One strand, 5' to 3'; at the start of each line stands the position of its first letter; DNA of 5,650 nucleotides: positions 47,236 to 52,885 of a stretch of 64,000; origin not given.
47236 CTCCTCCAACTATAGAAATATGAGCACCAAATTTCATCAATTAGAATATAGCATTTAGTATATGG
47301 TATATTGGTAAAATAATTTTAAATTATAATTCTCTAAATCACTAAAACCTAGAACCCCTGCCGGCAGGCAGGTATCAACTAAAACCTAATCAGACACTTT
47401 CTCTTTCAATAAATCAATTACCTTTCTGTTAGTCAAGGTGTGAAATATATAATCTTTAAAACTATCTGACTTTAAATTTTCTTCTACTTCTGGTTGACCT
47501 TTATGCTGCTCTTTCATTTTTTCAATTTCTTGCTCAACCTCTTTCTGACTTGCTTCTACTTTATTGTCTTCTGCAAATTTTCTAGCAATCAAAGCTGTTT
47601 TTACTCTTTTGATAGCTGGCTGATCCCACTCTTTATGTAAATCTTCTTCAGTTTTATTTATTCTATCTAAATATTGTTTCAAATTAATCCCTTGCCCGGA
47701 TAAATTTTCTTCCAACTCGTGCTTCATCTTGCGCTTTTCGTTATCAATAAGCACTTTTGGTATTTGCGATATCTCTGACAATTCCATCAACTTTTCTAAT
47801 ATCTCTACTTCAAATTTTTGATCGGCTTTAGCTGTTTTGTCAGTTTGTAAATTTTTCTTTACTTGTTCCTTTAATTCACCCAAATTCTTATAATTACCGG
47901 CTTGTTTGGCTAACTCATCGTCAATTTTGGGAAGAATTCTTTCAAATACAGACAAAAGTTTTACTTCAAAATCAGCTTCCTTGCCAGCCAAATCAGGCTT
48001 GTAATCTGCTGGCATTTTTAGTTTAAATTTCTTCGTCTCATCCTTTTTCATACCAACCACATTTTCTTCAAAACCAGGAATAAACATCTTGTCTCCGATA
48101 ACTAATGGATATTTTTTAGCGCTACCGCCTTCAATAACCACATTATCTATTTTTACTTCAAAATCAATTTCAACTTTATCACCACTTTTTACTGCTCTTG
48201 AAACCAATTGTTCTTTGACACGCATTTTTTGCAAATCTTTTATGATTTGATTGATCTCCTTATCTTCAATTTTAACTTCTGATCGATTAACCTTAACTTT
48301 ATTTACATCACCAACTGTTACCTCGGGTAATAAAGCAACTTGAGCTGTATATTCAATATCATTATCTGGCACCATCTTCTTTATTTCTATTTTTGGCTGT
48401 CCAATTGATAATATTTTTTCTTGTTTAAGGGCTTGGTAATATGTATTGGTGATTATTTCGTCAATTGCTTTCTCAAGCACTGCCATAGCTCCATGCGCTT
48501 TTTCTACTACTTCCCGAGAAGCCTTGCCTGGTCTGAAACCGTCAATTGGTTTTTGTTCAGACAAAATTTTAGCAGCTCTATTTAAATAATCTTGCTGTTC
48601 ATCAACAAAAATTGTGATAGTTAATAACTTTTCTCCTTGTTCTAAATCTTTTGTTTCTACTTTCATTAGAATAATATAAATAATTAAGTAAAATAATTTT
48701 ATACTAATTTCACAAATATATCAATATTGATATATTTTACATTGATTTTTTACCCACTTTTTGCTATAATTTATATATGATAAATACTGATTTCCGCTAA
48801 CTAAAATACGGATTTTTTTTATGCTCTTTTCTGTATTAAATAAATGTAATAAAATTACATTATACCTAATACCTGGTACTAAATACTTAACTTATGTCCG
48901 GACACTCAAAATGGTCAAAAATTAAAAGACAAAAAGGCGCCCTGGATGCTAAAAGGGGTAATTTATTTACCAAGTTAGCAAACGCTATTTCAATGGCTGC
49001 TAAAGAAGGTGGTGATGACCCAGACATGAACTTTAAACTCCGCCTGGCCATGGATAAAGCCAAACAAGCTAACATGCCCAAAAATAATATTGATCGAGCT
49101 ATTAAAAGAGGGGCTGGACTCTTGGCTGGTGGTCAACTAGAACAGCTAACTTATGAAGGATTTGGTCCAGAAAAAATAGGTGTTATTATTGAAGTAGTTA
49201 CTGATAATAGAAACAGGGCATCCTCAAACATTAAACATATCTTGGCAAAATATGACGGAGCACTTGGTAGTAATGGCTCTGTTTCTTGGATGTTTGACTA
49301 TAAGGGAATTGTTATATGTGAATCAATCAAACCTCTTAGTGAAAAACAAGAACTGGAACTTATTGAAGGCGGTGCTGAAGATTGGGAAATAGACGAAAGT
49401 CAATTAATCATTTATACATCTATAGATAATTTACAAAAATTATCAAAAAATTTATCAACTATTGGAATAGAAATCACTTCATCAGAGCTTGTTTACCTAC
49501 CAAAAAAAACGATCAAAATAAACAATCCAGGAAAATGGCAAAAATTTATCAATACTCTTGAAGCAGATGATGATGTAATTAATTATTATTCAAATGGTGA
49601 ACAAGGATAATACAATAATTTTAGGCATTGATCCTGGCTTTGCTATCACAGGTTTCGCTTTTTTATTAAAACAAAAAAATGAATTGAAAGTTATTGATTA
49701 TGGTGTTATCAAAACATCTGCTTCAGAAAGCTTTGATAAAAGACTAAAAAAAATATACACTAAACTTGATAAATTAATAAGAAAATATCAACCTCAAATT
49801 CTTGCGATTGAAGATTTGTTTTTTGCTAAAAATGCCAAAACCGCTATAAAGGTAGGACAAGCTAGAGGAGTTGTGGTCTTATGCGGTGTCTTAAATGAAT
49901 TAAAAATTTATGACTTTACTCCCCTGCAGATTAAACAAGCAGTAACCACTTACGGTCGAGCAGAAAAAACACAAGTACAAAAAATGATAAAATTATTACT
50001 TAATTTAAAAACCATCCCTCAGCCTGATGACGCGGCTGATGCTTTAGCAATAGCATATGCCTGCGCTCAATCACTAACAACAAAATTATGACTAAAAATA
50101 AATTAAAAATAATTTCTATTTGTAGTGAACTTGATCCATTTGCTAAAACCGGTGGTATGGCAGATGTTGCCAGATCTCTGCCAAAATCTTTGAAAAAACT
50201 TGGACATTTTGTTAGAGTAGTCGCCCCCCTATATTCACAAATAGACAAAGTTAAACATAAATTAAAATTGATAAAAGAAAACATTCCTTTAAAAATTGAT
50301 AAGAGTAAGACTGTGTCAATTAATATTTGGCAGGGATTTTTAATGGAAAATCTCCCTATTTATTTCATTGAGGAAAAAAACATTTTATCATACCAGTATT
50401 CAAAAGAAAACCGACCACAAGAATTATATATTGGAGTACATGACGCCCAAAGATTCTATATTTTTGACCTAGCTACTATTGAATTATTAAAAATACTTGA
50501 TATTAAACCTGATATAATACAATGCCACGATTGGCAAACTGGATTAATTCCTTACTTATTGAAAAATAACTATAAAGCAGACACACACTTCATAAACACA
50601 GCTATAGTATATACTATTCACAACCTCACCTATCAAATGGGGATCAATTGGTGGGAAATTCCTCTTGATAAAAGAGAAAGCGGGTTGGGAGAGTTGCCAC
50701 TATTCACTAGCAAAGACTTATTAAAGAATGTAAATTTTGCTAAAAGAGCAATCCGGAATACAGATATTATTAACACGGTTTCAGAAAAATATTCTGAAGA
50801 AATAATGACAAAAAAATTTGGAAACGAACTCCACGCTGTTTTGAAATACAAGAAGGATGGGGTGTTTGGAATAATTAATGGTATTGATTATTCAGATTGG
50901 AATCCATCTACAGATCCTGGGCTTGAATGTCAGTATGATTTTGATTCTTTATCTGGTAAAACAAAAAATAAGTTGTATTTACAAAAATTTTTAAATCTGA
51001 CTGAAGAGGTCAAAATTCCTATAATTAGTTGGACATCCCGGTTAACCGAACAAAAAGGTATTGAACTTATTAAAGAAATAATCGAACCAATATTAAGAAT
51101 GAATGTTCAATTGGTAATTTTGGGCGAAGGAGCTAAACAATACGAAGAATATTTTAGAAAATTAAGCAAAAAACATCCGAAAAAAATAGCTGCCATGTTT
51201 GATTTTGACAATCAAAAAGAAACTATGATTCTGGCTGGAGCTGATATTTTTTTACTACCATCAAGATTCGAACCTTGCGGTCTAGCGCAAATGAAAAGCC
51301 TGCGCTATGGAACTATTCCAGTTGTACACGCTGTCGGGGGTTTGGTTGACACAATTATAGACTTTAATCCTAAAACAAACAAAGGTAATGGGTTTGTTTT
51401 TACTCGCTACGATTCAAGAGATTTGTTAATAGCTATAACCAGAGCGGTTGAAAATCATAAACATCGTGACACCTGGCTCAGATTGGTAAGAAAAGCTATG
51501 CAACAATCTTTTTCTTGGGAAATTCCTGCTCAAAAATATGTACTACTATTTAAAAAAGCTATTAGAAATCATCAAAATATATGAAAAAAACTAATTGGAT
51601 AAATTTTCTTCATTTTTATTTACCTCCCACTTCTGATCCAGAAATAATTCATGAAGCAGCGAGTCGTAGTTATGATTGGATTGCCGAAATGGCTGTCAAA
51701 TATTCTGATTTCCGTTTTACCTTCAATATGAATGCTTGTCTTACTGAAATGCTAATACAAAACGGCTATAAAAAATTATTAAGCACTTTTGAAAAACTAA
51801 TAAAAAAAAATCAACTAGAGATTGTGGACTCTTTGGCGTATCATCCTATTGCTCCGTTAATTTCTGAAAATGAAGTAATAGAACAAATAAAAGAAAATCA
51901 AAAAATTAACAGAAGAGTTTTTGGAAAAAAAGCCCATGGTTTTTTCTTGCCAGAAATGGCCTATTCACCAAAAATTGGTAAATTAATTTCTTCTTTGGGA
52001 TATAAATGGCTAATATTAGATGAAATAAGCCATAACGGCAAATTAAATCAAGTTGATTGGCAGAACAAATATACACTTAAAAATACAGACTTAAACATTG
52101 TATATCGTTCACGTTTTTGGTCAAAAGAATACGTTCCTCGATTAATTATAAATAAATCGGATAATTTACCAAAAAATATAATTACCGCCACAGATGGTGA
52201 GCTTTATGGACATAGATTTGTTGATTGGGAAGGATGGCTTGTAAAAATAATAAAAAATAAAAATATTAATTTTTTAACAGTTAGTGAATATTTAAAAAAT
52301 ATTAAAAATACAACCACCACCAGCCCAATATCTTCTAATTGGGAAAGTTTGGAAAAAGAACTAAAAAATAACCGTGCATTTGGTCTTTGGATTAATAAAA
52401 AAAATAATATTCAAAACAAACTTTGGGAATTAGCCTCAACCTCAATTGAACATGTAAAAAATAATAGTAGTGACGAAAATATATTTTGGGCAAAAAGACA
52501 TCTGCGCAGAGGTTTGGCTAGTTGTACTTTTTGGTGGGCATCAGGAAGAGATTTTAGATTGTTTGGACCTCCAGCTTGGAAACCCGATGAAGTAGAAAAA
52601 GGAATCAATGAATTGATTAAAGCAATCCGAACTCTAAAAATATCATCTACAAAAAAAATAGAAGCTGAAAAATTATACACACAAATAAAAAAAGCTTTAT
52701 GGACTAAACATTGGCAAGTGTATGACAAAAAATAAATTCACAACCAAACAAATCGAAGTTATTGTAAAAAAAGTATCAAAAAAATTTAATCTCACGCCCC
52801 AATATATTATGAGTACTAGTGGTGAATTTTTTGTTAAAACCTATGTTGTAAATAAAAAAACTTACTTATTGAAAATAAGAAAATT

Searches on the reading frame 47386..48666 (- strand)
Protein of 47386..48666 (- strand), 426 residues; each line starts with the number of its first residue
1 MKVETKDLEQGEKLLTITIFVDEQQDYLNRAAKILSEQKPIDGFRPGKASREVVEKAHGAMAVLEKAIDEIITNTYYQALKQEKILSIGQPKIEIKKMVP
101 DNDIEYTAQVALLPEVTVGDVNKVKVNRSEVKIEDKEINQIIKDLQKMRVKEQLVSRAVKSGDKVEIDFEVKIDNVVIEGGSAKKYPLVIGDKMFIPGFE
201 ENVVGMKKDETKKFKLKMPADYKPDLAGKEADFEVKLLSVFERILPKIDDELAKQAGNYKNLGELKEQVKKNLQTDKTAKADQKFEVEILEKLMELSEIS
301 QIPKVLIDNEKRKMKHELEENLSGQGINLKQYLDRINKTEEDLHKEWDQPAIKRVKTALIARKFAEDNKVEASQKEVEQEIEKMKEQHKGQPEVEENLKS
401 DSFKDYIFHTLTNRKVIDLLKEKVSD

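Call 12: search_protein_families(library=pfam, proteins=[window:47386-48666:-], max_evalue=0.001)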
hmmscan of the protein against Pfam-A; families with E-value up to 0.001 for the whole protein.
window:47386-48666:- (426 aa): 3 families
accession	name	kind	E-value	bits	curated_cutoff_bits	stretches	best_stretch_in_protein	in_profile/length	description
PF05697.18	Trigger_N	-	1.1e-30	107.3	22.2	1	1-144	1-143/144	Bacterial trigger factor protein (TF)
PF05698.19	Trigger_C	-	1.6e-30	106.8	22.7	1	262-422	2-162/162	Bacterial trigger factor protein (TF) C-terminus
PF00254.34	FKBP_C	-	6.6e-14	52.4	21.1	1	157-238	3-94/94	FKBP-type peptidyl-prolyl cis-trans isomerase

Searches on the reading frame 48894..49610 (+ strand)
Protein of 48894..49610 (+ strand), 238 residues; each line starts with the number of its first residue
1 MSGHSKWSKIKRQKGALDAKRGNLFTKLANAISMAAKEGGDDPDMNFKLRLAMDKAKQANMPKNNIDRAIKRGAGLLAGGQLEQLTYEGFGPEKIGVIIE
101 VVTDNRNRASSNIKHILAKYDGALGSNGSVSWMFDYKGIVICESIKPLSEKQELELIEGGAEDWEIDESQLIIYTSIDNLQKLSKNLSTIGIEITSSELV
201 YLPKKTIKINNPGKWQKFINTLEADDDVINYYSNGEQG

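Call 11: search_protein_families(library=pfam, proteins=[window:48894-49610:+], max_evalue=0.001)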
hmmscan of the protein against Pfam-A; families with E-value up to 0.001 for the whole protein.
window:48894-49610:+ (238 aa): 2 families
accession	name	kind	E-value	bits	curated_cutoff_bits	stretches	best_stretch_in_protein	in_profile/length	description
PF01709.26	Transcrip_reg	-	6.7e-42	143.4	27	1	83-234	2-159/160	TACO1/YebC second and third domain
PF20772.2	TACO1_YebC_N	-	2.2e-31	108.6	36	1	5-75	1-72/73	TACO1/YebC protein N-terminal domain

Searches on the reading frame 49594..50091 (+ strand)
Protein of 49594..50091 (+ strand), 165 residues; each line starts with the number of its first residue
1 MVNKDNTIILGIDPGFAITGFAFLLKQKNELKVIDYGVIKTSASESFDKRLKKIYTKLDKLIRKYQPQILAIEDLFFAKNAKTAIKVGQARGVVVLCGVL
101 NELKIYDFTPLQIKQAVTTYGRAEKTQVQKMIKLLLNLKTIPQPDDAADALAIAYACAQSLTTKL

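Call 11: search_protein_families(library=pfam, proteins=[window:49594-50091:+], max_evalue=0.001)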
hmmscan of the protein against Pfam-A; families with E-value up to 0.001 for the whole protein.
window:49594-50091:+ (165 aa): 2 families
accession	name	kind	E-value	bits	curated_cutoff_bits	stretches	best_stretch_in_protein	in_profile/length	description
PF02075.23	RuvC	-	4.7e-51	173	22.2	1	9-154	1-145/148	Crossover junction endodeoxyribonuclease RuvC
PF24132.1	DUF7399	-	2.1e-05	25.4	27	1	32-104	57-129/134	Family of unknown function (DUF7399)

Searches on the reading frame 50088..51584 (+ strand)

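Call 11: search_protein_families(library=pfam, proteins=[window:50088-51584:+], max_evalue=0.001)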
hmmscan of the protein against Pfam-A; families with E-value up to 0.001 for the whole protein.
window:50088-51584:+ (498 aa): 5 families
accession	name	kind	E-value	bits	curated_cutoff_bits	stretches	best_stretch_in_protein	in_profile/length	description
PF08323.17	Glyco_transf_5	-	1.4e-58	198.9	22.7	1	7-253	1-238/239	Starch synthase catalytic domain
PF00534.26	Glycos_transf_1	-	1.2e-17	64.5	26.4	1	311-463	16-165/172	Glycosyl transferases group 1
PF13692.12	Glyco_trans_1_4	-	1.9e-12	48.1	27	1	311-456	2-142/142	Glycosyl transferases group 1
PF13439.12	Glyco_transf_4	-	6e-07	30.1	28.5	0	120-241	54-150/170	Glycosyltransferase Family 4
PF20706.3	GT4-conflict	-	1.8e-06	27.6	26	1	326-481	215-382/385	Family 4 Glycosyltransferase in conflict systems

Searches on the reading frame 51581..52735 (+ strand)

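Call 11: search_protein_families(library=pfam, proteins=[window:51581-52735:+], max_evalue=0.001)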
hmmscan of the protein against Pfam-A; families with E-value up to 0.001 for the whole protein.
window:51581-52735:+ (384 aa): 2 families
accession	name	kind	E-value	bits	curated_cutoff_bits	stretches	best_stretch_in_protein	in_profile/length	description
PF03065.20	Glyco_hydro_57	-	3.1e-30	105.9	21.2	1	29-244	54-285/291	Glycosyl hydrolase family 57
PF01074.27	Glyco_hydro_38N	-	7.1e-08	32.6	25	1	24-155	22-152/270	Glycosyl hydrolases family 38 N-terminal domain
